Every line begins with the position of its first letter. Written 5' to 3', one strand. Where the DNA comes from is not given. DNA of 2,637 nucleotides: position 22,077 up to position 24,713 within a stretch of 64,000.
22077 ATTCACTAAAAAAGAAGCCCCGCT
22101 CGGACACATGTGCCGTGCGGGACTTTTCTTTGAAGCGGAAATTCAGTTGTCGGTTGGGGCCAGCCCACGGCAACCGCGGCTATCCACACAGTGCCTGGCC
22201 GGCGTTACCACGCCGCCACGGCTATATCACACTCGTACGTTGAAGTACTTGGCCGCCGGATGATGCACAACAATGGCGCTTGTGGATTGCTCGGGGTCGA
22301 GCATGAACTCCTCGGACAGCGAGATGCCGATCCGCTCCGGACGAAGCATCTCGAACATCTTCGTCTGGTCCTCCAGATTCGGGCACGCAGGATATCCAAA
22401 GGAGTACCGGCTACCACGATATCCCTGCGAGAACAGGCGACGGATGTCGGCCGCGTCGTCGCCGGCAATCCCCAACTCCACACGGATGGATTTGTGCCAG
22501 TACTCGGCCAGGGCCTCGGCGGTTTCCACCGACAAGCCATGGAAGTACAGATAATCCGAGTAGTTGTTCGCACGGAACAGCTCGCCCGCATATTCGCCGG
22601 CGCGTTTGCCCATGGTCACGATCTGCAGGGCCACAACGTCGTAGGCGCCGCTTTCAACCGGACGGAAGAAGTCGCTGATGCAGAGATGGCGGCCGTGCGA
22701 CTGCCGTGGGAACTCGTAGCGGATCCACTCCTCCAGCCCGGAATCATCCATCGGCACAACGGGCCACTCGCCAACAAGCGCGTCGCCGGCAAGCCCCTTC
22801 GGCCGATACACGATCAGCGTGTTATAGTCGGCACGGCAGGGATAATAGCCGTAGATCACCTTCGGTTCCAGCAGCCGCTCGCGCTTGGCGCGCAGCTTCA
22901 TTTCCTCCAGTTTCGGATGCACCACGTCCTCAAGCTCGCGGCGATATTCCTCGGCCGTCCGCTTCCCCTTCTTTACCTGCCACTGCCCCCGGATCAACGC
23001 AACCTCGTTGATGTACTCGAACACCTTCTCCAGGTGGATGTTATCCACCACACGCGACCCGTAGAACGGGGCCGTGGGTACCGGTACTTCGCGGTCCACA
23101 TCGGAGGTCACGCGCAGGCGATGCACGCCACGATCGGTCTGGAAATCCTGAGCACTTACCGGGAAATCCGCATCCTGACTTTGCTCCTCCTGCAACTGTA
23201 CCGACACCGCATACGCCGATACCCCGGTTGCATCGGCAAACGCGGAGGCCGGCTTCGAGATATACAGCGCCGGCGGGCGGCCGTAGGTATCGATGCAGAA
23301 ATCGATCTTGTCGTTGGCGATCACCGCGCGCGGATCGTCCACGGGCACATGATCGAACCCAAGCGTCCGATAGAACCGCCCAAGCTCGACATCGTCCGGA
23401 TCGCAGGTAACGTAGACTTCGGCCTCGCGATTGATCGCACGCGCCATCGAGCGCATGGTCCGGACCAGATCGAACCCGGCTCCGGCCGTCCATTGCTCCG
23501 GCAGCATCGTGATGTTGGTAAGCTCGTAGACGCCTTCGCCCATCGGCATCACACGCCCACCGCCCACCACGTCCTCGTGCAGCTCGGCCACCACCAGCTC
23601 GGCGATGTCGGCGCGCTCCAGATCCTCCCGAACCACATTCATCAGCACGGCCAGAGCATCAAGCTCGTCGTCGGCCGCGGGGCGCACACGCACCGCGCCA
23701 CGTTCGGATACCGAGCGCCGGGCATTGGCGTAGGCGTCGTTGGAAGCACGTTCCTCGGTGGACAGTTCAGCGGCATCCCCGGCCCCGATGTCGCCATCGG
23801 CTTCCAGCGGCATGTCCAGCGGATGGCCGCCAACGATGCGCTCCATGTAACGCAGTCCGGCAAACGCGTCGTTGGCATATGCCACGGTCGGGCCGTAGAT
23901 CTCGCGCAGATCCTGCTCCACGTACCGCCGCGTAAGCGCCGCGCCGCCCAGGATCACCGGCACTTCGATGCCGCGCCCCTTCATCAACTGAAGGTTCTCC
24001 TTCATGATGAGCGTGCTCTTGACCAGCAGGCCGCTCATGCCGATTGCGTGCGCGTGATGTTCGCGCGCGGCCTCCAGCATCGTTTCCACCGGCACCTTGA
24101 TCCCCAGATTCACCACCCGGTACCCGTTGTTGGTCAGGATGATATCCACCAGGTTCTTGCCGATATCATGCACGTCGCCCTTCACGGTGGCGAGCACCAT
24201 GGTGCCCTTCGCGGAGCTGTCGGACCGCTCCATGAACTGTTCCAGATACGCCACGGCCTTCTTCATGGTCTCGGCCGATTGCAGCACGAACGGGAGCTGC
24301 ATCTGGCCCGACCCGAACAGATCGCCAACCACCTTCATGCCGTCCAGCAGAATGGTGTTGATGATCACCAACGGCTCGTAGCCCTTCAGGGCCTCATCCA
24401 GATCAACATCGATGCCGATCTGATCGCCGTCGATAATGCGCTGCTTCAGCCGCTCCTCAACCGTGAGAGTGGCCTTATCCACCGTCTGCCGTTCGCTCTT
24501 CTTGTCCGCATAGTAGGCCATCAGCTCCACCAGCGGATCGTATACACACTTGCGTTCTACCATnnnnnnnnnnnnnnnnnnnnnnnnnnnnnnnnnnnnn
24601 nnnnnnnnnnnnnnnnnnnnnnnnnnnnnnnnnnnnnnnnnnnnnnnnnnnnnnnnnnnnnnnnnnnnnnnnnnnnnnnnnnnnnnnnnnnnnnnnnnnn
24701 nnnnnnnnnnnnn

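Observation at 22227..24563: Truncated or split methionine synthase with a non-canonical insert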

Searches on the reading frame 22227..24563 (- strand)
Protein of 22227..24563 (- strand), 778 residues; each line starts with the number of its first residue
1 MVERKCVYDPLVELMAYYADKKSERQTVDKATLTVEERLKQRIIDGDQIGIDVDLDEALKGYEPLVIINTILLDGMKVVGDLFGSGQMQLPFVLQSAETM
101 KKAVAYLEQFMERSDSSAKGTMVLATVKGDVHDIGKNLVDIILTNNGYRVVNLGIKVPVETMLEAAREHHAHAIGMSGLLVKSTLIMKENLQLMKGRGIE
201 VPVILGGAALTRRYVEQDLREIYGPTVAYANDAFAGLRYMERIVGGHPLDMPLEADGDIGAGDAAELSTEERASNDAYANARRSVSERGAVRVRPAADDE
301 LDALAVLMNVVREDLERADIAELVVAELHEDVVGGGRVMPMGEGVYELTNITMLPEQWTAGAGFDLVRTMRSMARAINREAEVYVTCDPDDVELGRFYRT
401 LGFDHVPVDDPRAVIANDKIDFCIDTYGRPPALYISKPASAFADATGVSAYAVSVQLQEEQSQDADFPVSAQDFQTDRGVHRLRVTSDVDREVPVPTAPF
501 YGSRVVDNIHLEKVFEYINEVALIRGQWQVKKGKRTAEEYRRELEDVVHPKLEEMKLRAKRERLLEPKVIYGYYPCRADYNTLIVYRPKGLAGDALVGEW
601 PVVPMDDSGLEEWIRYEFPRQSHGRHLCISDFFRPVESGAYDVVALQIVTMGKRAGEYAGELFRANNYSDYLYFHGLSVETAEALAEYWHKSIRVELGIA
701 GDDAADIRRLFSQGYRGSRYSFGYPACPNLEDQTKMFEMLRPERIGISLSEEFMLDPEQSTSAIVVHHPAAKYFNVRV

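Call 5: search_protein_families(library=pfam, proteins=[window:22227-24563:-], max_evalue=0.1)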
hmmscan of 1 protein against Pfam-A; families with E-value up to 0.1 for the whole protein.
window:22227-24563:- (778 aa): 5 families
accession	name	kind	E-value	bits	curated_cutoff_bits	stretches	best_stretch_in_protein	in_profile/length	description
PF02965.22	Met_synt_B12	-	1.3e-34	120.3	25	1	538-776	30-257/273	Vitamin B12 dependent methionine synthase, activation domain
PF02607.22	B12-binding_2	-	1.4e-22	80.1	23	1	35-108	1-74/74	B12 binding domain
PF02310.24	B12-binding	-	2.5e-19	69.7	32.1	1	121-237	2-120/121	B12 binding domain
PF00583.31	Acetyltransf_1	-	1.8e-05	25.5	20.7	1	318-403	30-116/116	Acetyltransferase (GNAT) family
PF13508.13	Acetyltransf_7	-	0.0019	18.9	27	1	322-403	4-82/84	Acetyltransferase (GNAT) domain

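Call 6: search_protein_families(library=ncbifam, proteins=[window:22227-24563:-], max_evalue=0.1)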
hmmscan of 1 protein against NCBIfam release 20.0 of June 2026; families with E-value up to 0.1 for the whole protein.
window:22227-24563:- (778 aa): 20 families
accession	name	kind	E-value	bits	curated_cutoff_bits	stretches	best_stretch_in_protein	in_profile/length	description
TIGR02082.1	metH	equivalog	3.8e-172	574.6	1010.85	2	4-247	611-861/1182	methionine synthase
NF007024.0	PRK09490.1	equivalog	9.4e-88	295.3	1497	2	11-237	635-869/1234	methionine synthase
TIGR02370.1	pyl_corrinoid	subfamily_domain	4.1e-39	134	215.3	1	39-225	2-192/197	methyltransferase cognate corrinoid protein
NF040655.1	MtaC_Meth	equivalog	2.6e-33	115.2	420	1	39-230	39-230/253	methanol--corrinoid protein MtaC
NF047996.1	corrin_MtgC_2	exception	6.2e-33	114.1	370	1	40-242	9-208/212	glycine betaine-specific corrinoid protein MtgC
NF041607.1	dimeth_corrin_MtbC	equivalog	2e-32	112.4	350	1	57-225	19-190/203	dimethylamine corrinoid protein MtbC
NF040669.1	MtaC2_Meth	equivalog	1.5e-31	109.8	450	1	38-226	45-234/267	methanol--corrinoid protein MtaC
NF047995.1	corrinoid_MtgC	exception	1.6e-27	96.4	310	1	37-215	6-190/215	glycine betaine-specific corrinoid protein MtgC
NF002612.0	PRK02261.1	equivalog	6.9e-13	48.3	110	1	119-208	3-93/148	methylaspartate mutase subunit S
TIGR01501.1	MthylAspMutase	equivalog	8.3e-12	45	135.8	1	120-207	2-90/134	methylaspartate mutase subunit S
NF052513.1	TransRegCarH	equivalog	2.5e-07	30.3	400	1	34-211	82-252/274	HTH-type transcriptional repressor CarH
TIGR00640.1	acid_CoA_mut_C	subfamily_domain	0.00031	20.7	57.45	1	122-225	5-112/132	methylmalonyl-CoA mutase C-terminal domain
NF006944.0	PRK09426.1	equivalog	0.0008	17.4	876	1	95-228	567-702/721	methylmalonyl-CoA mutase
NF040743.1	ornith_mutase_E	equivalog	0.00099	17.2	800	1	119-207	595-692/730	D-ornithine 4,5-aminomutase subunit OraE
NF005921.0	PRK07922.1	equivalog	0.013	15.1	180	1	319-381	44-107/170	amino-acid N-acetyltransferase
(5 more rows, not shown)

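Call 11: find_homologous_proteins(query=window:22227-24563:-, max_evalue=1e-10)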
Query window:22227-24563:- (778 aa): 8000 proteins with E <= 1e-10 among 8000 candidates; the best 120 are listed.
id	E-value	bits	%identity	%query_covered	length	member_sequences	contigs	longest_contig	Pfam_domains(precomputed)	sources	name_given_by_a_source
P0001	0.0e+0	1756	100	100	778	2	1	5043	PF02607.23,PF02965.23,PF00583.32,PF02310.25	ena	-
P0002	0.0e+0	1386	79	100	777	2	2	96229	PF02607.23,PF13508.14,PF02965.23,PF00583.32,PF02310.25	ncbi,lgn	-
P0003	0.0e+0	1385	78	100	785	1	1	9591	PF02607.23,PF13508.14,PF02965.23,PF00583.32,PF02310.25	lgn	-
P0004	0.0e+0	1374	78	100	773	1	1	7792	PF02607.23,PF02965.23,PF00583.32,PF02310.25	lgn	-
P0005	0.0e+0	1367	77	100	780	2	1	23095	PF02607.23,PF02965.23,PF00583.32,PF02310.25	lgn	-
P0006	0.0e+0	1367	77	100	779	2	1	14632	PF02607.23,PF02965.23,PF00583.32,PF02310.25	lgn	-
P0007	0.0e+0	1357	77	100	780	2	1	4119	PF02607.23,PF13508.14,PF02965.23,PF00583.32,PF02310.25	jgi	jgi:cobalamin-dependent methionine synthase I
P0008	0.0e+0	1354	78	100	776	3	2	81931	PF02607.23,PF13508.14,PF02965.23,PF00583.32,PF02310.25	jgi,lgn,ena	-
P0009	0.0e+0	1350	76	100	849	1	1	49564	PF02607.23,PF02965.23,PF00583.32,PF02310.25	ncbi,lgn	-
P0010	0.0e+0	1338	76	100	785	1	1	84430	PF02607.23,PF13508.14,PF02965.23,PF00583.32,PF02310.25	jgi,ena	-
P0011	0.0e+0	1312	74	100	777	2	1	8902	PF02607.23,PF13508.14,PF02965.23,PF00583.32,PF02310.25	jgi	jgi:cobalamin-dependent methionine synthase I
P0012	0.0e+0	1290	73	100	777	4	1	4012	PF02607.23,PF13508.14,PF02965.23,PF00583.32,PF02310.25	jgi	jgi:cobalamin-dependent methionine synthase I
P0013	0.0e+0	1282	72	100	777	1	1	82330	PF02607.23,PF13508.14,PF02965.23,PF00583.32,PF02310.25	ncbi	-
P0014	0.0e+0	1280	72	98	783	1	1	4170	PF02607.23,PF02965.23,PF02310.25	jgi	jgi:cobalamin-dependent methionine synthase I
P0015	0.0e+0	1256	72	100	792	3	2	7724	PF02607.23,PF13508.14,PF02965.23,PF00583.32,PF02310.25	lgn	-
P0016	0.0e+0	1242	70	100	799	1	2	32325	PF02607.23,PF13508.14,PF02965.23,PF00583.32,PF02310.25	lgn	-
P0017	0.0e+0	1230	71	100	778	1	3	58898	PF02607.23,PF13508.14,PF02965.23,PF00583.32,PF02310.25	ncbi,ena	-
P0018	0.0e+0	1220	71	98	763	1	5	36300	PF02607.23,PF13508.14,PF02965.23,PF00583.32,PF02310.25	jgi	-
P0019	0.0e+0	1209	67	100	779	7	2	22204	PF02607.23,PF13508.14,PF02965.23,PF00583.32,PF02310.25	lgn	-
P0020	0.0e+0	1204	68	100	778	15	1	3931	PF02607.23,PF13508.14,PF02965.23,PF00583.32,PF02310.25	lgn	-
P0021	0.0e+0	1197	67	100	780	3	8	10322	PF02607.23,PF13508.14,PF02965.23,PF00583.32,PF02310.25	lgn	-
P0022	0.0e+0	1197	67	100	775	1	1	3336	PF02607.23,PF13508.14,PF02965.23,PF00583.32,PF02310.25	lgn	-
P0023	0.0e+0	1187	68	100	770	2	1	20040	PF02607.23,PF02965.23,PF00583.32,PF02310.25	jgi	jgi:cobalamin-dependent methionine synthase I/N-acetylglutamate synthase-like GNAT family acetyltran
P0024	0.0e+0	1180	78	49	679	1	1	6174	PF02607.23,PF02965.23,PF02310.25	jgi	jgi:cobalamin-dependent methionine synthase I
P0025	0.0e+0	1178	68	100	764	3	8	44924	PF13673.14,PF02607.23,PF13508.14,PF02965.23,PF00583.32,PF02310.25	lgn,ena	-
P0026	0.0e+0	1176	72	92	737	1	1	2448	PF02607.23,PF13508.14,PF02965.23,PF00583.32,PF02310.25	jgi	jgi:cobalamin-dependent methionine synthase I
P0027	0.0e+0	1161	67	100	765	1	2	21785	PF02607.23,PF13508.14,PF02965.23,PF00583.32,PF02310.25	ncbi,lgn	-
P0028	0.0e+0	1150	66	100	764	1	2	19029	PF02607.23,PF13508.14,PF02965.23,PF00583.32,PF02310.25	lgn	-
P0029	0.0e+0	1136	65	100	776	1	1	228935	PF02607.23,PF13508.14,PF02965.23,PF00583.32,PF02310.25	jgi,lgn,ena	-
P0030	0.0e+0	1135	65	100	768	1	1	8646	PF02607.23,PF02965.23,PF02310.25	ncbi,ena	-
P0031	0.0e+0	1134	66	100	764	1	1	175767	PF13673.14,PF02607.23,PF13508.14,PF02965.23,PF00583.32,PF02310.25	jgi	-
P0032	0.0e+0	1122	67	100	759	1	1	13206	PF02607.23,PF02965.23,PF02310.25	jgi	jgi:cobalamin-dependent methionine synthase I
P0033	0.0e+0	1119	67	100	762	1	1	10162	PF02607.23,PF02965.23,PF02310.25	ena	-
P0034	0.0e+0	1119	69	98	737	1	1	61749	PF02607.23,PF02965.23,PF00583.32,PF02310.25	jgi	jgi:cobalamin-dependent methionine synthase I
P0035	0.0e+0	1112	66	100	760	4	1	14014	PF02607.23,PF02965.23,PF02310.25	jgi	-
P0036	0.0e+0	1108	67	98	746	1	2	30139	PF13673.14,PF02607.23,PF02965.23,PF02310.25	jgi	jgi:cobalamin-dependent methionine synthase I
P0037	0.0e+0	1108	64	100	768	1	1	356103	PF02607.23,PF02965.23,PF02310.25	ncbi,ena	-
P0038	0.0e+0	1015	76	76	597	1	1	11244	PF13508.14,PF02965.23,PF00583.32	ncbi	-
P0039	1.2e-291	988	61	100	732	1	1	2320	PF02607.23,PF02965.23,PF02310.25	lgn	-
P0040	7.9e-283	959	60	100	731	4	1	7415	PF02607.23,PF02965.23,PF02310.25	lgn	-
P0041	8.3e-283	959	71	77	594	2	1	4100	PF13508.14,PF02965.23,PF00583.32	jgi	jgi:cobalamin-dependent methionine synthase I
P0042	9.5e-282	955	58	100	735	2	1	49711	PF02607.23,PF02965.23,PF02310.25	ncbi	-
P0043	1.1e-280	952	59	100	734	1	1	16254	PF02607.23,PF02965.23,PF02310.25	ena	-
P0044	1.3e-275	935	58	100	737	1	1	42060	PF02607.23,PF02965.23,PF02310.25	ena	-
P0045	9.6e-275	932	59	100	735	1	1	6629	PF02607.23,PF02965.23,PF02310.25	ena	-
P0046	2.5e-268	911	58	99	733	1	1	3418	PF02607.23,PF02965.23,PF02310.25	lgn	-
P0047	3.0e-267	907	58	100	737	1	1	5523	PF02607.23,PF02965.23,PF02310.25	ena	-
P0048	6.7e-267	906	57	99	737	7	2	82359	PF02607.23,PF02965.23,PF02310.25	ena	-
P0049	2.0e-249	848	54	99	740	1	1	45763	PF02607.23,PF02965.23,PF02310.25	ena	-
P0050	2.5e-248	845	54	99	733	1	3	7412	PF02607.23,PF02965.23,PF02310.25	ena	-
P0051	1.6e-243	829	55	98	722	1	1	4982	PF02607.23,PF02965.23,PF02310.25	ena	-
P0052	5.8e-242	824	54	98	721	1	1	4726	PF02607.23,PF02965.23,PF02310.25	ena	-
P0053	8.2e-241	820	54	99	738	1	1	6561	PF02607.23,PF02965.23,PF02310.25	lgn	-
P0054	2.6e-237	808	59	43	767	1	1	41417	PF02607.23,PF12867.13,PF11716.14,PF02965.23,PF02310.25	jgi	jgi:cobalamin-dependent methionine synthase I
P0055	6.6e-237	807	60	43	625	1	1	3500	PF02607.23,PF02965.23,PF02310.25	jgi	jgi:5-methyltetrahydrofolate--homocysteine methyltransferase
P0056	7.6e-237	807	58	43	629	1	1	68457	PF02607.23,PF02965.23,PF02310.25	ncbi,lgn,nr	ncbi:MAG: B12-binding domain-containing protein [Candidatus Kapabacteria bacterium]|nr:B12-binding d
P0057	1.0e-236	806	51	100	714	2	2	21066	PF02607.23,PF02965.23,PF02310.25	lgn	-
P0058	6.3e-236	804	60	42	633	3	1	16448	PF02607.23,PF02965.23,PF02310.25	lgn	-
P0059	1.7e-235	802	61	43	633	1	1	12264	PF02607.23,PF02965.23,PF02310.25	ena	-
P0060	5.6e-235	800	61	43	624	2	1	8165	PF02607.23,PF02965.23,PF02310.25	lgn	-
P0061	6.6e-235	800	60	44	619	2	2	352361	PF02607.23,PF02965.23,PF02310.25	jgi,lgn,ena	-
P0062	8.9e-235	800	62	43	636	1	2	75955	PF02607.23,PF02965.23,PF02310.25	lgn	-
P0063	1.3e-234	799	55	50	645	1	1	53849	PF02607.23,PF02965.23,PF02310.25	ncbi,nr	ncbi:MAG: B12-binding domain-containing protein [Bacteroidetes bacterium]|nr:B12-binding domain-cont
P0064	1.5e-234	799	62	43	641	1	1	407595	PF02607.23,PF02965.23,PF02310.25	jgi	jgi:5-methyltetrahydrofolate--homocysteine methyltransferase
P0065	3.6e-234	798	60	42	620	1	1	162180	PF02607.23,PF02965.23,PF02310.25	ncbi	-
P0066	4.5e-233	794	63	36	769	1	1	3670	PF02607.23,PF08020.17,PF02965.23,PF02310.25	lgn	-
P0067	5.0e-233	794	57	44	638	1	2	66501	PF02607.23,PF02965.23,PF02310.25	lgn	-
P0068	1.2e-232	793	60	43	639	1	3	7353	PF02607.23,PF02965.23,PF02310.25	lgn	-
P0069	1.6e-232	792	59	42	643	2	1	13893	PF02607.23,PF02965.23,PF02310.25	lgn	-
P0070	3.7e-232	791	61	43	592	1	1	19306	PF02607.23,PF02965.23,PF02310.25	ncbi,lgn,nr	ncbi:MAG: B12-binding domain-containing protein [Bacteroidetes bacterium]|nr:B12-binding domain-cont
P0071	4.9e-232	791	63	37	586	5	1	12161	PF02607.23,PF02965.23,PF02310.25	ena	-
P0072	8.0e-232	790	58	42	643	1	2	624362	PF02607.23,PF02965.23,PF02310.25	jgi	jgi:5-methyltetrahydrofolate--homocysteine methyltransferase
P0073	1.1e-231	790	57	44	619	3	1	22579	PF02607.23,PF02965.23,PF02310.25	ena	-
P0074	4.3e-231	788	64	38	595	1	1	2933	PF02607.23,PF02965.23,PF02310.25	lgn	-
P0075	6.3e-231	787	60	43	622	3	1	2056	PF02607.23,PF02965.23,PF02310.25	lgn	-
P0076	6.8e-231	787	51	99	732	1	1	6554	PF02607.23,PF02965.23,PF02310.25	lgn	-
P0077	1.2e-230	786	61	38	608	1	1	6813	PF02607.23,PF02965.23,PF02310.25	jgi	jgi:5-methyltetrahydrofolate--homocysteine methyltransferase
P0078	5.9e-230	784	61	42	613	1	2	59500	PF02607.23,PF02965.23,PF02310.25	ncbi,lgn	-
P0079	6.2e-230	784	56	43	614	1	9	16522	PF02607.23,PF02965.23,PF02310.25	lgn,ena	-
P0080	7.7e-229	780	63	39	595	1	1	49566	PF02607.23,PF02965.23,PF02310.25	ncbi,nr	ncbi:MAG: B12-binding domain-containing protein [Bacteroidetes bacterium]|nr:B12-binding domain-cont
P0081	1.0e-228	780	58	43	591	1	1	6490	PF02607.23,PF02965.23,PF02310.25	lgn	-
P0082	2.0e-228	779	62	38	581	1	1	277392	PF02607.23,PF02965.23,PF02310.25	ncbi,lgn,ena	-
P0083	2.2e-228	779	62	38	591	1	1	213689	PF02607.23,PF02965.23,PF02310.25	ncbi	-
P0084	2.3e-228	779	62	38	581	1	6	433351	PF02607.23,PF02965.23,PF02310.25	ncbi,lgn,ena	-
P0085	2.4e-228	778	65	36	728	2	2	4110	PF02607.23,PF12867.13,PF02965.23,PF02310.25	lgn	-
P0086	3.1e-228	778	62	38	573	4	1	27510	PF02607.23,PF02965.23,PF02310.25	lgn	-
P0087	3.3e-228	778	61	39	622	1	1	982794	PF02607.23,PF02965.23,PF02310.25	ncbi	-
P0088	5.3e-228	777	62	37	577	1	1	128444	PF02607.23,PF02965.23,PF02310.25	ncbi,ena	-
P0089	5.8e-228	777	57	42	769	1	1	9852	PF02607.23,PF02965.23,PF02310.25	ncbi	-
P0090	1.6e-227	776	61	38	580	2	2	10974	PF02607.23,PF02965.23,PF02310.25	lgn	-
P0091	2.4e-227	775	56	43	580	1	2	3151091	PF02607.23,PF02965.23,PF02310.25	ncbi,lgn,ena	-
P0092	3.4e-227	775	56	43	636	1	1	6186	PF02607.23,PF02965.23,PF02310.25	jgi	jgi:5-methyltetrahydrofolate--homocysteine methyltransferase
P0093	3.4e-227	775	63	38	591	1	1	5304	PF02607.23,PF02965.23,PF02310.25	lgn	-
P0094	3.5e-227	775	60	38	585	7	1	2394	PF02607.23,PF02965.23,PF02310.25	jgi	jgi:5-methyltetrahydrofolate--homocysteine methyltransferase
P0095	2.8e-226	772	58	43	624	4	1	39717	PF02607.23,PF02965.23,PF02310.25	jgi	jgi:5-methyltetrahydrofolate--homocysteine methyltransferase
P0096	3.3e-226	771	62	37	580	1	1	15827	PF02607.23,PF02965.23,PF02310.25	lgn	-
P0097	4.7e-226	771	63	38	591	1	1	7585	PF02607.23,PF02965.23,PF02310.25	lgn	-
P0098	6.0e-226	771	57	42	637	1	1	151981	PF02607.23,PF02965.23,PF02310.25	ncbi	-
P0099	6.2e-226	771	61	38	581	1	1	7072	PF02607.23,PF02965.23,PF02310.25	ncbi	-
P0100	6.5e-226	770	60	38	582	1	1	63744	PF02607.23,PF02965.23,PF02310.25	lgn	-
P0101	6.7e-226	770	62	37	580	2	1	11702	PF02607.23,PF02965.23,PF02310.25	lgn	-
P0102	9.5e-226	770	60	37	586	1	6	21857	PF02607.23,PF02965.23,PF02310.25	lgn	-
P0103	9.6e-226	770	58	44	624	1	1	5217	PF02607.23,PF02965.23,PF02310.25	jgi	jgi:5-methyltetrahydrofolate--homocysteine methyltransferase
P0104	4.2e-225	768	62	38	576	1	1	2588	PF02607.23,PF02965.23,PF02310.25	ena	-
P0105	6.2e-225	767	61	38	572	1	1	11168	PF02607.23,PF02965.23,PF02310.25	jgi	jgi:5-methyltetrahydrofolate--homocysteine methyltransferase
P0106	7.0e-225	767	57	43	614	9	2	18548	PF02607.23,PF02965.23,PF02310.25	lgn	-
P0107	7.2e-225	767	60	37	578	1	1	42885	PF02607.23,PF02965.23,PF02310.25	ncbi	-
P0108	9.2e-225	767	60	37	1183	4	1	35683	PF02574.23,PF02607.23,PF02965.23,PF00809.29,PF02310.25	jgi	-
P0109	1.1e-224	766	60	38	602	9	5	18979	PF02607.23,PF02965.23,PF02310.25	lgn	-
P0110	2.3e-224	765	54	44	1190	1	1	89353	PF02574.23,PF02607.23,PF02965.23,PF00809.29,PF02310.25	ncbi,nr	ncbi:MAG: methionine synthase [Ignavibacteriales bacterium]|nr:methionine synthase [Ignavibacteriale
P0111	2.4e-224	765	59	39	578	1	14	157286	PF02607.23,PF02965.23,PF02310.25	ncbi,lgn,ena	-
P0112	2.8e-224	765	56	43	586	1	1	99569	PF02607.23,PF02965.23,PF02310.25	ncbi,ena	-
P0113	3.1e-224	765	60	38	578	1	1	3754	PF02607.23,PF02965.23,PF02310.25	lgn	-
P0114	6.5e-224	764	59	38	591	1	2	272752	PF02607.23,PF02965.23,PF02310.25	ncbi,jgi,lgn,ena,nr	ncbi:MAG TPA: vitamin B12 dependent-methionine synthase activation domain-containing protein [Candid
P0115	7.3e-224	764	60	39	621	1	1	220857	PF02607.23,PF02965.23,PF02310.25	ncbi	-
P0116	7.4e-224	764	52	48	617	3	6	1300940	PF02607.23,PF02965.23,PF02310.25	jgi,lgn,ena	-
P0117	1.0e-223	763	51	48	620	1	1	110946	PF02607.23,PF02965.23,PF02310.25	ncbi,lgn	ncbi:hypothetical protein BH10BAC5_BH10BAC5_14570 [soil metagenome]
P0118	1.1e-223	763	58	42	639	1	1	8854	PF02607.23,PF02965.23,PF02310.25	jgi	jgi:5-methyltetrahydrofolate--homocysteine methyltransferase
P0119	1.7e-223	762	65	36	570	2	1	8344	PF02607.23,PF02965.23,PF02310.25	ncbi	-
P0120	1.9e-223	762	55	43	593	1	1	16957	PF02607.23,PF02965.23,PF02310.25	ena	-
